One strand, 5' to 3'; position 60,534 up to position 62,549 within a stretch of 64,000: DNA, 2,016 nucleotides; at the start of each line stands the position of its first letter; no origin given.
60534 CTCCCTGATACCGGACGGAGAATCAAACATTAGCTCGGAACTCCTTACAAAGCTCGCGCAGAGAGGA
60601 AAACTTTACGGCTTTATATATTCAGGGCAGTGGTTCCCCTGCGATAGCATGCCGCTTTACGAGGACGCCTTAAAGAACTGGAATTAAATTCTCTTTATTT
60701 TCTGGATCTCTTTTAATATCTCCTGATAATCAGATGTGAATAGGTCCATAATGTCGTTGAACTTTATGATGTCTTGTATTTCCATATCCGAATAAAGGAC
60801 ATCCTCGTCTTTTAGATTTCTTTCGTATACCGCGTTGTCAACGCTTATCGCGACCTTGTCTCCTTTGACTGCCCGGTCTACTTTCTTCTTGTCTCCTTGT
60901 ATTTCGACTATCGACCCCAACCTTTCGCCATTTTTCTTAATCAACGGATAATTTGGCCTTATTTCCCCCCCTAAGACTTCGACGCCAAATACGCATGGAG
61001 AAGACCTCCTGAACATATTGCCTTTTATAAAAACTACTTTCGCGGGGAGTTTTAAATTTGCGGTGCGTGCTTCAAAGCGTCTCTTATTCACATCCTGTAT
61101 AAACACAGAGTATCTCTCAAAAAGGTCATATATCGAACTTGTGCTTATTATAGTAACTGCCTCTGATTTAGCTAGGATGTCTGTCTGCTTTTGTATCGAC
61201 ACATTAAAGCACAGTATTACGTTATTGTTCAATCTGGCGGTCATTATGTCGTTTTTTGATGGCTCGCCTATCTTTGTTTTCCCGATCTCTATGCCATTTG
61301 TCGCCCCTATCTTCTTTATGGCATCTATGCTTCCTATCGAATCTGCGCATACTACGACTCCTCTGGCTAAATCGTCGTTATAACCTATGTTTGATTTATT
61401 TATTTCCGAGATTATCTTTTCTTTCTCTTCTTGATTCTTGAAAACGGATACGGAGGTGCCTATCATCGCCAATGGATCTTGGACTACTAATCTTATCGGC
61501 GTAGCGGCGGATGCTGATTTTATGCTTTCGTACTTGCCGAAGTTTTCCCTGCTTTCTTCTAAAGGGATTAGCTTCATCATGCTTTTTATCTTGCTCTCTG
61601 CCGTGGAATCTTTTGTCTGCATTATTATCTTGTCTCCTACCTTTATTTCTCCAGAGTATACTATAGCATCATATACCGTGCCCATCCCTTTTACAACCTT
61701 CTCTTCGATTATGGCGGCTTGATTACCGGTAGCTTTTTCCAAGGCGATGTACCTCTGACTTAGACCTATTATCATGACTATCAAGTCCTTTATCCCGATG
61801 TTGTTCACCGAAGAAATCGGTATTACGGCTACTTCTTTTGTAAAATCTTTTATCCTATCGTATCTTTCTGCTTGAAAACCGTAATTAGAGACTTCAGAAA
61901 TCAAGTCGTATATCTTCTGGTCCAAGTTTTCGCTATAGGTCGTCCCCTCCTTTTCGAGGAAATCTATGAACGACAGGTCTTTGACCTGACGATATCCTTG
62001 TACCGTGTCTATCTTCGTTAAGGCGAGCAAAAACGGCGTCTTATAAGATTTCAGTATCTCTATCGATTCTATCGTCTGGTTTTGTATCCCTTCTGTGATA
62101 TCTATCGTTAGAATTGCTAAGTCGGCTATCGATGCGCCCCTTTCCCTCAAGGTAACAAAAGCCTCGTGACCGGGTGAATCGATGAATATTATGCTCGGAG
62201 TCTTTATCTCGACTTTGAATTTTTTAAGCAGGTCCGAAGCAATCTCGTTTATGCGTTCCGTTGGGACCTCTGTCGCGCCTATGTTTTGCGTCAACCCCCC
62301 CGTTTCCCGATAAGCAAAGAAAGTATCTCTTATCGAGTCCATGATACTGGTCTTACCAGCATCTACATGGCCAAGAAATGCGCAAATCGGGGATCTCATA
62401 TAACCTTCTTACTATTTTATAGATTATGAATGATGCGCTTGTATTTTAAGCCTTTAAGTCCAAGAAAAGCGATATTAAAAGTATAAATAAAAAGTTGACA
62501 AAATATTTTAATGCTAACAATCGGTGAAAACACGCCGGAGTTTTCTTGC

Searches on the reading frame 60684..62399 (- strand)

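Call 37: search_protein_families(library=pfam, proteins=[window:60684-62399:-], max_evalue=0.00001)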
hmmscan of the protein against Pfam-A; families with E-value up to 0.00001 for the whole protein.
window:60684-62399:- (571 aa): 5 families
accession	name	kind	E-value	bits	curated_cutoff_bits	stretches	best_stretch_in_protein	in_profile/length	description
PF00009.33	GTP_EFTU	-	1.8e-31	109.6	26.5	1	4-212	4-184/188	Elongation factor Tu GTP binding domain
PF14578.12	GTP_EFTU_D4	-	9.7e-25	86.7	23.8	1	452-536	2-86/86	Elongation factor Tu domain 4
PF11987.13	IF-2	-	2.5e-14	53.6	27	1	335-430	16-116/117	Translation-initiation factor 2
PF01926.29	MMR_HSR1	-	5.2e-06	27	21.9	0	6-129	2-113/113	50S ribosome-binding GTPase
PF03144.31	GTP_EFTU_D2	-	7.1e-06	26.8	30.3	0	240-274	1-38/73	Elongation factor Tu domain 2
